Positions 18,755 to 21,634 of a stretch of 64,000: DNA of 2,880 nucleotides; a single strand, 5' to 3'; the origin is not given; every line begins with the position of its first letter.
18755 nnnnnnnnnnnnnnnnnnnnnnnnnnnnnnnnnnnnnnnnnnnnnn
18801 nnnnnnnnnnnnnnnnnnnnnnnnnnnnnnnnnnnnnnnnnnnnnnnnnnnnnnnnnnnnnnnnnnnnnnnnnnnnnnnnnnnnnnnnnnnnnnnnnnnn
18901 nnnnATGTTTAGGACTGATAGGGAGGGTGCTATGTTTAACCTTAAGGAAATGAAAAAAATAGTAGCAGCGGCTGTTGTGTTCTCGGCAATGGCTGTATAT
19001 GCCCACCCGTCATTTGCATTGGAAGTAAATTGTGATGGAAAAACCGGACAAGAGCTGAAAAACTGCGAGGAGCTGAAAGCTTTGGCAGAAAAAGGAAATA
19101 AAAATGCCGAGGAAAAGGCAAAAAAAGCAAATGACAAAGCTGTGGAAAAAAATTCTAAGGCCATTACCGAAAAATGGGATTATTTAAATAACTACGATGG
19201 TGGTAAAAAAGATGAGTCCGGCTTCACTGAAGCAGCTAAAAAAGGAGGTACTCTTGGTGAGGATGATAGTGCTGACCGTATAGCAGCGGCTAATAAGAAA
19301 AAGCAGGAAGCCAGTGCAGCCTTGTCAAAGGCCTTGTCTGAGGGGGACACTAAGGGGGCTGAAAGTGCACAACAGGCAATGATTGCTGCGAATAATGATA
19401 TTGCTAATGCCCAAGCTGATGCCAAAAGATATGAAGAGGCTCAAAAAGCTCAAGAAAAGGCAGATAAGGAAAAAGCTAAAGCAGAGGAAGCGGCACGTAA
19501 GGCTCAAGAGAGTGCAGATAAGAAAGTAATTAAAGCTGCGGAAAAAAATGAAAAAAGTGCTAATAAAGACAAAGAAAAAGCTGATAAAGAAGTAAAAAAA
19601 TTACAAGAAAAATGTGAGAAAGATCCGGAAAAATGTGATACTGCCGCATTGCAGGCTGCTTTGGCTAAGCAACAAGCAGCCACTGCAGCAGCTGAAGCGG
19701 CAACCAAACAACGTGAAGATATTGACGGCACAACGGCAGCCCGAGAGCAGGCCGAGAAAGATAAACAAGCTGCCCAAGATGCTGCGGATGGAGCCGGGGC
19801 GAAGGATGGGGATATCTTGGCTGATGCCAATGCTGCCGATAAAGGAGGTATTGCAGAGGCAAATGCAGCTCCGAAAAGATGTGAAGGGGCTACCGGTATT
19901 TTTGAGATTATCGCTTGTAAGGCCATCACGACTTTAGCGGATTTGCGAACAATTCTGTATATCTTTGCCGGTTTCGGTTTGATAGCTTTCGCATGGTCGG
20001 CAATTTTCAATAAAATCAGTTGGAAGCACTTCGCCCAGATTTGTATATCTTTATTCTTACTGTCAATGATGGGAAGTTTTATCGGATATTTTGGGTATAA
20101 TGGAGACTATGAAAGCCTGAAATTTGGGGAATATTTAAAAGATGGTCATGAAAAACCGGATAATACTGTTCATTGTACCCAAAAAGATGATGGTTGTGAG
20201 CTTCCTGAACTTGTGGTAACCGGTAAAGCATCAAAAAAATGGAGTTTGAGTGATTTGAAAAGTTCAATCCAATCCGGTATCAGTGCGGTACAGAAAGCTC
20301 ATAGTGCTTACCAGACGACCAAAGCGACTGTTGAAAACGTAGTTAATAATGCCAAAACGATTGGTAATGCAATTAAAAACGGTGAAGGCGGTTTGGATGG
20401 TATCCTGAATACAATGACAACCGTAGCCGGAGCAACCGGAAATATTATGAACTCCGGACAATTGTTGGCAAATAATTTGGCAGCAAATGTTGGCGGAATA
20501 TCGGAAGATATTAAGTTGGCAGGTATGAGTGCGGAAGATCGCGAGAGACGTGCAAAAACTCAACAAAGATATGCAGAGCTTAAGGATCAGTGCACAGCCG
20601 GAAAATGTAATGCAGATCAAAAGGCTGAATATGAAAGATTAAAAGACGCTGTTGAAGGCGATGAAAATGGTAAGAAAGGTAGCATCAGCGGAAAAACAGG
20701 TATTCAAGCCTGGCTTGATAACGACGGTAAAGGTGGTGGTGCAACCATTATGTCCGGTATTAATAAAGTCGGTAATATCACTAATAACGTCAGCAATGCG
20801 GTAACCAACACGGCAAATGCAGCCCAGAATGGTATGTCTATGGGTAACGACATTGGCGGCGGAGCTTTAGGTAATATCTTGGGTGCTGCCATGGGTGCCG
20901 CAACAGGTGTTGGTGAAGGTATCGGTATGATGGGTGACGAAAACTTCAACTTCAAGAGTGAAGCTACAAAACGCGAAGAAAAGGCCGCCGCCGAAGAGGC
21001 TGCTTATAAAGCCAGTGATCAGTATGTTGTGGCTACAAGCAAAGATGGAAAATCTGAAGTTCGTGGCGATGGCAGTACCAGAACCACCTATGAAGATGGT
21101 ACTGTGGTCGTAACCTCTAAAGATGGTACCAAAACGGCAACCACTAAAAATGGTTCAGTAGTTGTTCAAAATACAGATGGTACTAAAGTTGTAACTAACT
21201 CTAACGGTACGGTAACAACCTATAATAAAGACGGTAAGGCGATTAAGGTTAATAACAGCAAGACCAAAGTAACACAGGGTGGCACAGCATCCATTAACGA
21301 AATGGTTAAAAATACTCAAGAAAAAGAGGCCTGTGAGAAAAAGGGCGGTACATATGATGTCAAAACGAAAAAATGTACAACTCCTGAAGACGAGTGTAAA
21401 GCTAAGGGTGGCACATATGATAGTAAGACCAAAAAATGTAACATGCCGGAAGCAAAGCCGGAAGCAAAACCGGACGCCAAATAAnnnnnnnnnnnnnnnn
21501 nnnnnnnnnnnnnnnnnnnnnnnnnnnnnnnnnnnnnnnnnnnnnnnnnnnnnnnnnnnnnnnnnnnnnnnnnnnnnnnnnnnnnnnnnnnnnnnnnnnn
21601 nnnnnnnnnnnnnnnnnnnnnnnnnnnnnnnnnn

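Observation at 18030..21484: Three VirB2-like pilin paralogs, the third embedded in an 859-aa secreted multidomain protein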

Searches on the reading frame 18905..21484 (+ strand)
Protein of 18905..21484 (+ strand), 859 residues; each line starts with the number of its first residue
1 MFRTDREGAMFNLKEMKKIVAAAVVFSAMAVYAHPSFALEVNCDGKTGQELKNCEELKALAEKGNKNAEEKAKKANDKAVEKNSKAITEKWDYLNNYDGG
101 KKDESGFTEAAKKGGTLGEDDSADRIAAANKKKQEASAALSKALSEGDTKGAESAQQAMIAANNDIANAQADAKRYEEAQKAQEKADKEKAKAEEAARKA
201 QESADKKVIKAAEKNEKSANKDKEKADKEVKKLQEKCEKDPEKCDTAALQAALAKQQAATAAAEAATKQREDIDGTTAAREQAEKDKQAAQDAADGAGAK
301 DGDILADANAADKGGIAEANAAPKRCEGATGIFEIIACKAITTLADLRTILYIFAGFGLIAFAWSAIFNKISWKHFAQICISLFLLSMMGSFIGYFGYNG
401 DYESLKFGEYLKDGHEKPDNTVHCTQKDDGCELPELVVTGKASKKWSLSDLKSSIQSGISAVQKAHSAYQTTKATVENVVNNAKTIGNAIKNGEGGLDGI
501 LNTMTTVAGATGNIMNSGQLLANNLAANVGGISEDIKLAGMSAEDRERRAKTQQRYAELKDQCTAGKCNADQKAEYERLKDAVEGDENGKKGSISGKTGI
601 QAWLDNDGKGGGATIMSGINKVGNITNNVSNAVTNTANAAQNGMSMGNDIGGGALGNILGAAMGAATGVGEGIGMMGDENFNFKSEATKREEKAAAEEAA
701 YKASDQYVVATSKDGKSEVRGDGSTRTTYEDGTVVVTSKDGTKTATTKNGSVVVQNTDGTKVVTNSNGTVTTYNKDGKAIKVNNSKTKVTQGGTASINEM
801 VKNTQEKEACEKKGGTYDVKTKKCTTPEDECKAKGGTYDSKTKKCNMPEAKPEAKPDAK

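Call 3: search_protein_families(library=pfam, proteins=[window:18905-21484:+], max_evalue=1)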
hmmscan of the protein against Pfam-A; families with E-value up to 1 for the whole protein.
window:18905-21484:+ (859 aa): 3 families
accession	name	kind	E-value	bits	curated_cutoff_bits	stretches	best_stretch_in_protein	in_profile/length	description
PF07202.18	Tcp10_C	-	0.0014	18.7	36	1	721-744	1-24/35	T-complex protein 10 C-terminus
PF15025.12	C5orf34-like_N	-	0.064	13.7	27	0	748-777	5-34/70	C5orf34-like, N-terminal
PF11525.13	CopK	-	0.2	11.7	23.8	1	722-767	13-56/70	Copper resistance protein K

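Call 4: search_protein_families(library=ncbifam, proteins=[window:18905-21484:+], max_evalue=1)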
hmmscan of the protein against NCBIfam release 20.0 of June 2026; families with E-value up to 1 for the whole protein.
window:18905-21484:+ (859 aa): 0 families

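Call 7: find_homologous_proteins(query=window:18905-21484:+, max_evalue=0.001)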
Query window:18905-21484:+ (859 aa): 335 proteins with E <= 0.001 among 8000 candidates; the best 120 are listed.
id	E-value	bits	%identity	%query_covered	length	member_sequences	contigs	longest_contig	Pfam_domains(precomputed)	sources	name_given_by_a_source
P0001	0.0e+0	1814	100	99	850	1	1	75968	-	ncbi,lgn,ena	-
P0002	0.0e+0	1472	87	93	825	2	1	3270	-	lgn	-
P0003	0.0e+0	1400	79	97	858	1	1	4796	-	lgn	-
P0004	0.0e+0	1186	77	84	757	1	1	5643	-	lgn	-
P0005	6.4e-257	873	59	90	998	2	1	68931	-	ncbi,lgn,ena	-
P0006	2.2e-223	762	53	93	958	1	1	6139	-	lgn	-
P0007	4.5e-198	678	50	92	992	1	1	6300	-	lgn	-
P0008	6.3e-164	565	45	89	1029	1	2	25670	-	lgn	-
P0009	4.0e-161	556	44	92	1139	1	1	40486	-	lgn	-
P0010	1.4e-124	435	43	73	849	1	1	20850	-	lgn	-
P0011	2.2e-124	435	44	73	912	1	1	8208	-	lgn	-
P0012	3.7e-124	434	44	73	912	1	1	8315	-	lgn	-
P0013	3.8e-124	434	43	73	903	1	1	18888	-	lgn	-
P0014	4.2e-124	434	44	73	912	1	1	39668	-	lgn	-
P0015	4.5e-124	434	44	73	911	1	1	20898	-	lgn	-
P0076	1.1e-114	403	47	54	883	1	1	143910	-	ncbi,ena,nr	ncbi:MAG: hypothetical protein BHW57_01550 [Azospirillum sp. 47_25]|nr:MAG: hypothetical protein BHW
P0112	8.7e-101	357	37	79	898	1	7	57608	-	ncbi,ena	-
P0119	2.1e-99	352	37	79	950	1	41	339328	-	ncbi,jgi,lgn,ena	-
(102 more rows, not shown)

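Call 13: find_related_loci(query=A1, collection=genome_contigs, flank=10000)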
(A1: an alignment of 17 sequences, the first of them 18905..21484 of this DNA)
Query A1 (859 aa) in genome_contigs; peptide patterns used: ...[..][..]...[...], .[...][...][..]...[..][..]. (x = any residue, [..] = any of these).
80 stretches matched a pattern; 50 encode a relative of the query (tblastn E <= 1e-3); 50 distinct loci.
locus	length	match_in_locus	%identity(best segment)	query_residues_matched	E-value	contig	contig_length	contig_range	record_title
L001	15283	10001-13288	85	1-846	0e+0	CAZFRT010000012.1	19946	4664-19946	MAG TPA_asm: uncultured Azospirillum sp. isolate SRP199465_co1_102 genome assembly, contig: NODE_7231_length_19946_cov_6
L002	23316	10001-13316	67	1-859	0e+0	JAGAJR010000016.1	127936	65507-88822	MAG: Alphaproteobacteria bacterium isolate RGIG8504 Water_deer_Cecum-2__c357554, whole genome shotgun sequence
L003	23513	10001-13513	43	154-780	1e-123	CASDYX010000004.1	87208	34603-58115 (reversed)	uncultured proteobacterium isolate O18_L1_385385_idba_bin.5 genome assembly, contig: O18_L1_385385_idba_bin.5.fa_scaffol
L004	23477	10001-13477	44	159-780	3e-122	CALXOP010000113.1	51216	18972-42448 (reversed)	MAG: uncultured Alphaproteobacteria bacterium isolate E12__bin290 genome assembly, contig: E12__k127_5579550, whole geno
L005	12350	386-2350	41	186-827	1e-121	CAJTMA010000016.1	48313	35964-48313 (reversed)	MAG TPA_asm: uncultured Alphaproteobacteria bacterium isolate MGBC104355 genome assembly, contig: MGBC104355.16, whole g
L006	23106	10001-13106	41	154-780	1e-115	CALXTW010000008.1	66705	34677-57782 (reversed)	MAG: uncultured Alphaproteobacteria bacterium isolate BRZ_RR__bin74 genome assembly, contig: BRZ_RR__NODE_434_length_667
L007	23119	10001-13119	41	158-782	4e-119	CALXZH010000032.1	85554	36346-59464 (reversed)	MAG: uncultured Alphaproteobacteria bacterium isolate E27__bin373 genome assembly, contig: E27__k127_435026, whole genom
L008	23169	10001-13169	42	167-780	5e-112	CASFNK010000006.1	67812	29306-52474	uncultured proteobacterium isolate SI.B29.metabat-bins.91 genome assembly, contig: SI.B29.metabat-bins.91.fa_k141_16175,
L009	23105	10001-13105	44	154-781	1e-116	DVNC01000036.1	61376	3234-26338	MAG TPA_asm: Candidatus Scatocola faecipullorum isolate ChiW3-316 ChiW3__C90362_L61376_SRR5506726, whole genome shotgun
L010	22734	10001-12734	42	41-678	1e-97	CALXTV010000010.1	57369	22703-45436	MAG: uncultured Alphaproteobacteria bacterium isolate BRZ_LG__bin14 genome assembly, contig: BRZ_LG__NODE_713_length_573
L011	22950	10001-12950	39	62-706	7e-93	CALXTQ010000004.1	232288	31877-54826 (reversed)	MAG: uncultured Alphaproteobacteria bacterium isolate E07__bin220 genome assembly, contig: E07__k127_3136062, whole geno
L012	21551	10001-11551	34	328-845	1e-71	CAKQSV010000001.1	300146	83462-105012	MAG: uncultured Alphaproteobacteria bacterium isolate REFINED_METABAT215_TOP10_CONTIGS_1500_ASSEMBLY_K77_MERGED__Hadza_M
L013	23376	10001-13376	34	300-849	2e-66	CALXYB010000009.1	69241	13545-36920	MAG: uncultured Alphaproteobacteria bacterium isolate BRZ_DL__bin79 genome assembly, contig: BRZ_DL__NODE_646_length_692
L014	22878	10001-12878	42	324-678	4e-66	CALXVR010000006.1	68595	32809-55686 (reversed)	MAG: uncultured Alphaproteobacteria bacterium isolate BRZ_SB__bin123 genome assembly, contig: BRZ_SB__NODE_492_length_68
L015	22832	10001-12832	41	322-678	8e-66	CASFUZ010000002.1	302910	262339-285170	uncultured proteobacterium isolate O15_L1_384384_idba_bin.74 genome assembly, contig: O15_L1_384384_idba_bin.74.fa_scaff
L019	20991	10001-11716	32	325-855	6e-59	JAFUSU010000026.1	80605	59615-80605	MAG: Alphaproteobacteria bacterium isolate RGIG4793 Roe_deer_Reticulum-3__c2414, whole genome shotgun sequence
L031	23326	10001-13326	27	318-660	3e-28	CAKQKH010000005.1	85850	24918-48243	MAG: uncultured Alphaproteobacteria bacterium isolate REFINED_METABAT215_TOP10_CONTIGS_1500_ASSEMBLY_K77_MERGED__Hadza_M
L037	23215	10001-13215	31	326-537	1e-25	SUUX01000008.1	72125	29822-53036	MAG: Alphaproteobacteria bacterium isolate SIG57 NODE_8999_length_72125_cov_7.043946, whole genome shotgun sequence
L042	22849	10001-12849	56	332-401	2e-23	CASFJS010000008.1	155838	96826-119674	uncultured proteobacterium isolate B35_L4_330330_idba_bin.27 genome assembly, contig: B35_L4_330330_idba_bin.27.fa_scaff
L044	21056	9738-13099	54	321-402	2e-22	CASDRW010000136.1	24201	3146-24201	uncultured proteobacterium isolate SI.B40.metabat-bins.148 genome assembly, contig: SI.B40.metabat-bins.148.fa_k141_4179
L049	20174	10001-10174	52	352-399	2e-8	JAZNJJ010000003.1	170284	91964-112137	MAG: Alphaproteobacteria bacterium isolate T1900044680_TS20190146.MAGScoT_cleanbin_000022 SGB_1681_k141_1758589, whole g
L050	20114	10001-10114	58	352-389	6e-6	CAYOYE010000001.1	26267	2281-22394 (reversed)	MAG TPA_asm: uncultured Azospirillaceae bacterium isolate SRP222552_co1_183 genome assembly, contig: NODE_802_length_262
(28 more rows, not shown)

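Call 31: search_solved_structures(query=A2, max_evalue=1)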
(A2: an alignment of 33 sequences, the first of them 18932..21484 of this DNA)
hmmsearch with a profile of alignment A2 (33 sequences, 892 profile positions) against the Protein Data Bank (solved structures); distinct sequences matched with E-value up to 1: 14.
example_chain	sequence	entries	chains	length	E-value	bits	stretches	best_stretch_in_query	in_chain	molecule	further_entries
7qog_M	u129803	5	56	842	0.018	16.4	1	626-700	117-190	Cargo protein 1 gp45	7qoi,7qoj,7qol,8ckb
8rd2_A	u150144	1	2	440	0.036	15.4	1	71-239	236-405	Invariant surface glycoprotein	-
3fyf_A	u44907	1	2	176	0.037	15.3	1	676-784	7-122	PROTEIN BVU-3222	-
3tnu_B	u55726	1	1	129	0.038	15.3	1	78-169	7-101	Keratin, type II cytoskeletal 5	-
9qks_C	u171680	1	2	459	0.074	14.3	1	109-210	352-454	ESX secretion system protein YukC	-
4zry_B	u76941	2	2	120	0.095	14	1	83-171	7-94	Keratin, type II cytoskeletal 1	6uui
7bjg_A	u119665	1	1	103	0.29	12.4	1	143-227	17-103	SD21996p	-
6xns_A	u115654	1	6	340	0.3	12.3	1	92-274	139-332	C3_crown-05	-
9k49_H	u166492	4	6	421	0.54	11.5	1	53-302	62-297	Tol-Pal system protein TolA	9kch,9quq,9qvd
5cwp_A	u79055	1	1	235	0.54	11.5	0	105-165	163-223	Designed helical repeat protein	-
9ddm_F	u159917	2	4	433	0.57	11.4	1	53-302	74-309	Tol-Pal system protein TolA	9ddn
6jfv_B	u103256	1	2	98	0.79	10.9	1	102-169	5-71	Keratin, type II cytoskeletal 5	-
8p0a_A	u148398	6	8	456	0.86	10.8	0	43-179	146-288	Structural maintenance of chromosomes protein 1A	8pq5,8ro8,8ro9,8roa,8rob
8ro6_A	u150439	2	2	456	0.86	10.8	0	43-179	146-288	Structural maintenance of chromosomes protein 1A (SMC1A)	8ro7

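Call 35: predict_structure(alignment_id=A2)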
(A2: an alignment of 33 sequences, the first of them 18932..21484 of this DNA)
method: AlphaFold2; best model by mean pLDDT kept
length: 850 residues; sequences in the alignment: 33
mean_pLDDT: 55.9   pTM: 0.31
mean pLDDT of the five models: 55.9, 53.1, 52.7, 52.4, 50.7
residues with pLDDT >= 90: 13; 70-90: 285; 50-70: 130; < 50: 422
segments of 3 or more residues with pLDDT < 50: 1-38, 40-42, 47-109, 314-369, 371-446, 448-450, 456-461, 463-510, 590-593, 597-683, 781-794, 840-850
pLDDT, mean of each block of 10 residues (from residue 1): 28 31 28 40 49 42 41 38 31 32 42 73 84 84 82 80 72 65 64 70 79 86 83 79 83 79 66 72 72 82 78 48 37 33 36 42 47 45 36 33 31 38 35 40 48 49 46 43 35 39 43 50 52 59 75 79 79 63 52 45 41 35 34 30 27 25 25 32 56 76 81 84 85 87 88 86 86 75 36 51 69 72 75 69 39
secondary structure, 60 per line:
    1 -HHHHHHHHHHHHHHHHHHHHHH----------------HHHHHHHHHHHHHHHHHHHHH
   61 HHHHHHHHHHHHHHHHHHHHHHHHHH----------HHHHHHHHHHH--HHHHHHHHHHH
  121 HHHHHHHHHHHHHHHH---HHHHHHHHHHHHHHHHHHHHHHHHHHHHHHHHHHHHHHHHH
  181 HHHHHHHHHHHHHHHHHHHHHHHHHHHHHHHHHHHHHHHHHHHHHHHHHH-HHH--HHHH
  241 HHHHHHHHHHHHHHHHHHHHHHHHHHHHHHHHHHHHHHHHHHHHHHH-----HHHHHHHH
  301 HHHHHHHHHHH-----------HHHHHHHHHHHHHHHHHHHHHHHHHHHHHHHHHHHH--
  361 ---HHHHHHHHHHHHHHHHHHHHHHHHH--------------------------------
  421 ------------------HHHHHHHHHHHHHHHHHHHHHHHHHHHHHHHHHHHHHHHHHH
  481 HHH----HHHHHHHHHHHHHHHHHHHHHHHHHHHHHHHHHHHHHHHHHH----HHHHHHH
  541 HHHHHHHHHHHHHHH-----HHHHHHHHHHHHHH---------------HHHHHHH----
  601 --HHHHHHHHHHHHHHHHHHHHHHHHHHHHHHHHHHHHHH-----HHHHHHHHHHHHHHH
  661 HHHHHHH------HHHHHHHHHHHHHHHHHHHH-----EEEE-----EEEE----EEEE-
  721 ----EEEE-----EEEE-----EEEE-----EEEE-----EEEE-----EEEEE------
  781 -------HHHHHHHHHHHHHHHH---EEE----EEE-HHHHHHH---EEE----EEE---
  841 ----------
elements in order (helices of 4 or more, strands of 3 or more residues): H2-23 H40-86 H97-107 H110-136 H140-230 H237-287 H293-311 H323-358 H364-388 H439-483 H488-529 H534-555 H561-574 H590-596 H603-640 H646-667 H674-693 E699-702 E708-711 E716-719 E725-728 E734-737 E743-746 E752-755 E761-764 E770-774 H788-803 E807-809 E814-816 H818-824 E828-830 E835-837

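Call 47: fold_search(model_id=the predicted structure, library=pdb)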
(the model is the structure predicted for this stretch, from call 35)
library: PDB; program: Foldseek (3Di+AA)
matches with E <= 10: 113; with E <= 0.001: 0
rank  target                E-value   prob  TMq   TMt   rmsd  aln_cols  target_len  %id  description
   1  4bxr_A                2.7e-03  1.00  0.06  0.22   5.2        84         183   20  Structure of the wild-type TCP10 domain of Danio rerio CPAP in complex with a peptide of Danio rerio STIL (released 2013-09-25)
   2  4bxr_B                4.6e-03  1.00  0.08  0.36   1.7        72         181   24  Structure of the wild-type TCP10 domain of Danio rerio CPAP in complex with a peptide of Danio rerio STIL (released 2013-09-25)
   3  4ld3_A                6.5e-03  1.00  0.07  0.31   5.1        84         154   24  Structural analysis of the microcephaly protein CPAP G-box domain suggests a role in centriole elongation. (released 2013-09-04)
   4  4ld1                  7.5e-03  1.00  0.07  0.32   4.8        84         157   24  Structural analysis of the microcephaly protein CPAP G-box domain suggests a role in centriole elongation. (released 2013-09-04)
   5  4bxp                  8.2e-03  1.00  0.06  0.26   5.1        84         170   20  Structure of the wild-type TCP10 domain of Danio rerio CPAP (released 2013-09-25)
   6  4lzf_A                1.2e-02  1.00  0.06  0.30   9.2        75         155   24  A novel domain in the microcephaly protein CPAP suggests a role in centriole architecture (released 2013-09-11)
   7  4bxq                  1.9e-02  1.00  0.06  0.26   9.8        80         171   26  Structure of the E1021V mutant of the TCP10 domain of Danio rerio CPAP (released 2013-09-25)
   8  4mpz                  2.6e-02  1.00  0.06  0.28   5.7        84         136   18  Crystal structure of TCP10c domain of Drosophila melanogaster Sas-4 (released 2014-01-01)
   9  4by2_A                3.7e-02  0.99  0.07  0.27   5.8        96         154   17  SAS-4 (dCPAP) TCP domain in complex with a Proline Rich Motif of Ana2 (dSTIL) of Drosophila Melanogaster (released 2013-09-18)
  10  4by2_C                4.5e-02  0.99  0.06  0.26   5.7        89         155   17  SAS-4 (dCPAP) TCP domain in complex with a Proline Rich Motif of Ana2 (dSTIL) of Drosophila Melanogaster (released 2013-09-18)
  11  4by2_B                6.2e-02  0.99  0.06  0.26   5.5        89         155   17  SAS-4 (dCPAP) TCP domain in complex with a Proline Rich Motif of Ana2 (dSTIL) of Drosophila Melanogaster (released 2013-09-18)
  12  7sqc_9F               1.1e-01  0.98  0.06  0.07   6.0        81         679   22  Ciliary C1 central pair apparatus isolated from Chlamydomonas reinhardtii (released 2022-04-13)
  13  5i6j                  2.1e-01  0.57  0.13  0.23  41.0       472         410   11  Crystal Structure of SRGAP2 F-BARx (released 2017-03-08)
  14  5lhx_A                5.2e-01  0.95  0.06  0.53  17.9        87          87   16  PB3 Domain of Drosophila melanogaster PLK4 (Sak) (released 2017-03-01)
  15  9ijj_x                5.5e-01  0.69  0.04  0.03  11.2        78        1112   19  In situ structure of the central apparatus in mouse sperm axoneme. (released 2025-06-04)
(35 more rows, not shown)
